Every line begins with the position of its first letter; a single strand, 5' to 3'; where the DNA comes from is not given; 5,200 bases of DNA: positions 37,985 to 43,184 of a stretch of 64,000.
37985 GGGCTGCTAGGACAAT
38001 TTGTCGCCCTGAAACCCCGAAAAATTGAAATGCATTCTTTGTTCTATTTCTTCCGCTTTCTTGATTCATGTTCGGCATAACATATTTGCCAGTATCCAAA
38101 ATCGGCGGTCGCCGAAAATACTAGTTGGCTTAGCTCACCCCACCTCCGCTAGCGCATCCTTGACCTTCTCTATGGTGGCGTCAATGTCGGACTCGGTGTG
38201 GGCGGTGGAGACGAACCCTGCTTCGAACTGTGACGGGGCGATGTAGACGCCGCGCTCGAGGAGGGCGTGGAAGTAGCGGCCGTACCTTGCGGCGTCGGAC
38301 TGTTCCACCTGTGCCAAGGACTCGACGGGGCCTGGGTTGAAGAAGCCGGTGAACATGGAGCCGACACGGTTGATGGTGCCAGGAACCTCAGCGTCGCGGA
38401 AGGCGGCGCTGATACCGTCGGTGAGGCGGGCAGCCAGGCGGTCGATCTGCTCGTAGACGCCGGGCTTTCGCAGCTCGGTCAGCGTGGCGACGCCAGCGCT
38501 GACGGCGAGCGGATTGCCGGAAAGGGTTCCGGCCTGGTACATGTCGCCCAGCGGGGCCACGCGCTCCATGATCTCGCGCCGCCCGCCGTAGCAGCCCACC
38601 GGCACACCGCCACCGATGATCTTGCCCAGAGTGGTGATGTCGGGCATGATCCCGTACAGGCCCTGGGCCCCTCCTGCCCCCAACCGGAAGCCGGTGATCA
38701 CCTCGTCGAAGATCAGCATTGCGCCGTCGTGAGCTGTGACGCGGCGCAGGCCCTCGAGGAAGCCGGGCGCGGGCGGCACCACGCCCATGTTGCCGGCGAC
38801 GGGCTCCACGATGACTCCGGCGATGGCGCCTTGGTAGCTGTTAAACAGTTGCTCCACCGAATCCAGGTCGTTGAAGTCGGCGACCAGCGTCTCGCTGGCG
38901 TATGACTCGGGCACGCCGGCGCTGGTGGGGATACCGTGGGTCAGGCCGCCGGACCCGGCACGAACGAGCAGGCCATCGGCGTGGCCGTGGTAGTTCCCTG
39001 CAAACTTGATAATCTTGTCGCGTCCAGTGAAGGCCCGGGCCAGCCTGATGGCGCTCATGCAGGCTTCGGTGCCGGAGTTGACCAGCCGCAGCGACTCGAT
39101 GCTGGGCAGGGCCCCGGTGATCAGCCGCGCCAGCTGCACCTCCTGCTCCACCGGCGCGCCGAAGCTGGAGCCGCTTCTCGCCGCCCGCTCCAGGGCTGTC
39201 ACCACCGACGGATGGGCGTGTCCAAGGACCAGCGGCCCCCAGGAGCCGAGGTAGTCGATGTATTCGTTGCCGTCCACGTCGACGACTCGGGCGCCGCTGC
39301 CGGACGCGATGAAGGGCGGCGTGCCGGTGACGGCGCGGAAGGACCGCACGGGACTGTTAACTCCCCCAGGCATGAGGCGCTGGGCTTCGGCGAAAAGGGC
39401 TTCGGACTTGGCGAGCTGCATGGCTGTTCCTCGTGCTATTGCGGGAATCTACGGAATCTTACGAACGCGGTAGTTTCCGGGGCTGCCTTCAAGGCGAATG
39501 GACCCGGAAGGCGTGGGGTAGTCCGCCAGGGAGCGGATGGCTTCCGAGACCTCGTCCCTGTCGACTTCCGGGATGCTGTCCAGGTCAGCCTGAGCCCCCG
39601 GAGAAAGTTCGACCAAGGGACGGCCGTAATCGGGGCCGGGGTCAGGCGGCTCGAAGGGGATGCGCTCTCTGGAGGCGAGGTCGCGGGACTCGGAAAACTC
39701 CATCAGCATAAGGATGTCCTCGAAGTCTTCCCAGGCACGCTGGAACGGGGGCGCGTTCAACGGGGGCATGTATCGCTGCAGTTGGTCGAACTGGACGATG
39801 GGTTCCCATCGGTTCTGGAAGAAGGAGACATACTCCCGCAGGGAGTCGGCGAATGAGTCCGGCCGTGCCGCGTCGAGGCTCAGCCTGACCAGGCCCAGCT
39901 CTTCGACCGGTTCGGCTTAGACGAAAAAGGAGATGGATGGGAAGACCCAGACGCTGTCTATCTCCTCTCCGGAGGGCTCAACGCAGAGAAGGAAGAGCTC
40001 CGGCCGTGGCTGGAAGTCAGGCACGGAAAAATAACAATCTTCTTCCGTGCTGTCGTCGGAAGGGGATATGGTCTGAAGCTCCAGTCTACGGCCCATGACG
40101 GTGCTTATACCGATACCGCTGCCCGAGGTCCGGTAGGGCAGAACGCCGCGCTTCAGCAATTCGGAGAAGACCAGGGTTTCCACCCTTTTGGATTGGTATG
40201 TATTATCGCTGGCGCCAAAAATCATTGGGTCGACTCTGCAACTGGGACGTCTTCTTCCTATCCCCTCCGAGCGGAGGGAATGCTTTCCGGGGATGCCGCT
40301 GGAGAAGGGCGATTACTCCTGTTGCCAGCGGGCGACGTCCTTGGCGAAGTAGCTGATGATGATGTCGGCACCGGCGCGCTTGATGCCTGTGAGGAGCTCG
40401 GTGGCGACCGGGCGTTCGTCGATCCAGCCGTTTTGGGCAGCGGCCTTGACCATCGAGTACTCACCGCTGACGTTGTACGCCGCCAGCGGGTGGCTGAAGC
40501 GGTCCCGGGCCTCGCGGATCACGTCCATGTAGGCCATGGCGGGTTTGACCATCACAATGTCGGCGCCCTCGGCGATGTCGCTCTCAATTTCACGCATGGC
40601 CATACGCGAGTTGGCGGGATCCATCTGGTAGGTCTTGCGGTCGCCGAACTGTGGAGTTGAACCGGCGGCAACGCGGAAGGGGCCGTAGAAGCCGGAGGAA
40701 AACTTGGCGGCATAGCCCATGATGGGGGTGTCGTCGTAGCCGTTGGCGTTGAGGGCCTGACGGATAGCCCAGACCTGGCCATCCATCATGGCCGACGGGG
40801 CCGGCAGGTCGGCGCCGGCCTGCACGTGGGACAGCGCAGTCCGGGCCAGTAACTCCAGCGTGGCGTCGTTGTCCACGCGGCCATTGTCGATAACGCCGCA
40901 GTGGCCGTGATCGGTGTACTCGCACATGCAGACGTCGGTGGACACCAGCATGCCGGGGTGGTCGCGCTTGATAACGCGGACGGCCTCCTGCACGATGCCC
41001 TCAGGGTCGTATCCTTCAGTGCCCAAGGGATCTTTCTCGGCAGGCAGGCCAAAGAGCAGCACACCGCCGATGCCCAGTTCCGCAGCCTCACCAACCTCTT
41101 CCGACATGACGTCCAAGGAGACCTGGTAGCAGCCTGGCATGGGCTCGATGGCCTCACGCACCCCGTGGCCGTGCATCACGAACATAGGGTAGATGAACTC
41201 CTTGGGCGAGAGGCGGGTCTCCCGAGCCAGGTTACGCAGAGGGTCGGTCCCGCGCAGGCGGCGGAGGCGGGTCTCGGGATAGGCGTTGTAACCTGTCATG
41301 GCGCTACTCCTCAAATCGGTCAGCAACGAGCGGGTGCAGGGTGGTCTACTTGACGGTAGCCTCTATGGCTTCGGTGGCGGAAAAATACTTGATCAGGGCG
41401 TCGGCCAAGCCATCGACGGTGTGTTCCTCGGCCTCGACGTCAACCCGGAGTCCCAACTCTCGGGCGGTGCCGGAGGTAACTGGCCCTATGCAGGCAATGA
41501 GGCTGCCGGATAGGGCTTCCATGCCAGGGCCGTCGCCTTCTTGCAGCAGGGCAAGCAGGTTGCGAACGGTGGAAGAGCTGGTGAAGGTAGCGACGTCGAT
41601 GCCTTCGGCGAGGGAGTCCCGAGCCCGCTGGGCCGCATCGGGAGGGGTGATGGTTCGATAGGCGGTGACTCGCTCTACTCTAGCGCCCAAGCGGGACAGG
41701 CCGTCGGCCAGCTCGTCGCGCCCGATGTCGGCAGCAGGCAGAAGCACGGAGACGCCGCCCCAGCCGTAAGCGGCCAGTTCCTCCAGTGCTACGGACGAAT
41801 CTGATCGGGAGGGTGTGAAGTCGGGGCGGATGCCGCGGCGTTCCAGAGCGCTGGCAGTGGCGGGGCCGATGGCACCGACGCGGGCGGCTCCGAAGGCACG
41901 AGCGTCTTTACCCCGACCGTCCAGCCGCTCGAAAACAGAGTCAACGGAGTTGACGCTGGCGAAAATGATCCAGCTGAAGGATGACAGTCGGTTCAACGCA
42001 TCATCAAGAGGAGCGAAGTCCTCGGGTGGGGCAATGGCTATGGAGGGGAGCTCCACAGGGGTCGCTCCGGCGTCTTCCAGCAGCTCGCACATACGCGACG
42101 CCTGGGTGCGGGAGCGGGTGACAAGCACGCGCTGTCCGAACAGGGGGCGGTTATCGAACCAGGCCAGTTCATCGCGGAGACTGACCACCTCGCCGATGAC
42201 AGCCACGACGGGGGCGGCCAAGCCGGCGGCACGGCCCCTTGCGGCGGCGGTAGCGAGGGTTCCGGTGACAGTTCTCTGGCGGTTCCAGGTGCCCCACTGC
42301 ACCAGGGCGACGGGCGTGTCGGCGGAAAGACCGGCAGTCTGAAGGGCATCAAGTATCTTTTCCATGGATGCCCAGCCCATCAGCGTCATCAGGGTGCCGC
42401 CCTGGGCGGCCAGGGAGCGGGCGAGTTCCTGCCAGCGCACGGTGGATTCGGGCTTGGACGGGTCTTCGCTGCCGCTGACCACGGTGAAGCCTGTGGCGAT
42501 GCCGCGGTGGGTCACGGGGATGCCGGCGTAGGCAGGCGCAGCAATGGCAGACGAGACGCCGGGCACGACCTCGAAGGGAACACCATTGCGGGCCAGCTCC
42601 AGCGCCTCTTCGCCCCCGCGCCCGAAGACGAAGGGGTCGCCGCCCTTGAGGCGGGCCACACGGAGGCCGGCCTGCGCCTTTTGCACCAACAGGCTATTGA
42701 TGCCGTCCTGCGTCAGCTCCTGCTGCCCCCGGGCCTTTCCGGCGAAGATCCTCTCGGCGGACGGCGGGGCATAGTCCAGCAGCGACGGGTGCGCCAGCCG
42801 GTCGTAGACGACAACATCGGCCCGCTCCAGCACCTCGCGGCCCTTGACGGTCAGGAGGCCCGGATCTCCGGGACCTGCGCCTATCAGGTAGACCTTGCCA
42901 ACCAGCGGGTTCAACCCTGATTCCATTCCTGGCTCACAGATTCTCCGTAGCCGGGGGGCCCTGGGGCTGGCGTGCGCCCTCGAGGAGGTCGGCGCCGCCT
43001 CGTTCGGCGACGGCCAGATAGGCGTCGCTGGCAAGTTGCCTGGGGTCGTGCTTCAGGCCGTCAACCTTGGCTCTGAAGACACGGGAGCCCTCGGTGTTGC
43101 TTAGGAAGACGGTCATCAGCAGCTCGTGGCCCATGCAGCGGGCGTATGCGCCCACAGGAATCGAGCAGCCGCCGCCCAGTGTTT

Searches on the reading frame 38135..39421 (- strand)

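Call 6: search_protein_families(library=pfam, proteins=[window:38135-39421:-], max_evalue=0.01)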
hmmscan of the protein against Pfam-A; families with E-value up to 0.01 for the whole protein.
window:38135-39421:- (428 aa): 1 family
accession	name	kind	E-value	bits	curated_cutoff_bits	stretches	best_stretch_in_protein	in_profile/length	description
PF00202.27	Aminotran_3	-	2.4e-75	254.2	30.5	1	36-398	11-375/403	Aminotransferase class-III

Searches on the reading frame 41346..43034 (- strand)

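Call 27: search_protein_families(library=pfam, proteins=[window:41346-43034:-], max_evalue=0.001)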
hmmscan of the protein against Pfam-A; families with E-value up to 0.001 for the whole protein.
window:41346-43034:- (562 aa): 2 families
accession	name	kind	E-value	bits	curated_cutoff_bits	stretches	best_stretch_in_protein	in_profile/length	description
PF02602.20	HEM4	-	7.8e-63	212.1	27.5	1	314-544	2-230/231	Uroporphyrinogen-III synthase HemD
PF00590.25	TP_methylase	-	5.9e-55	186.9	27.8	1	47-263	1-211/212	Tetrapyrrole (Corrin/Porphyrin) Methylases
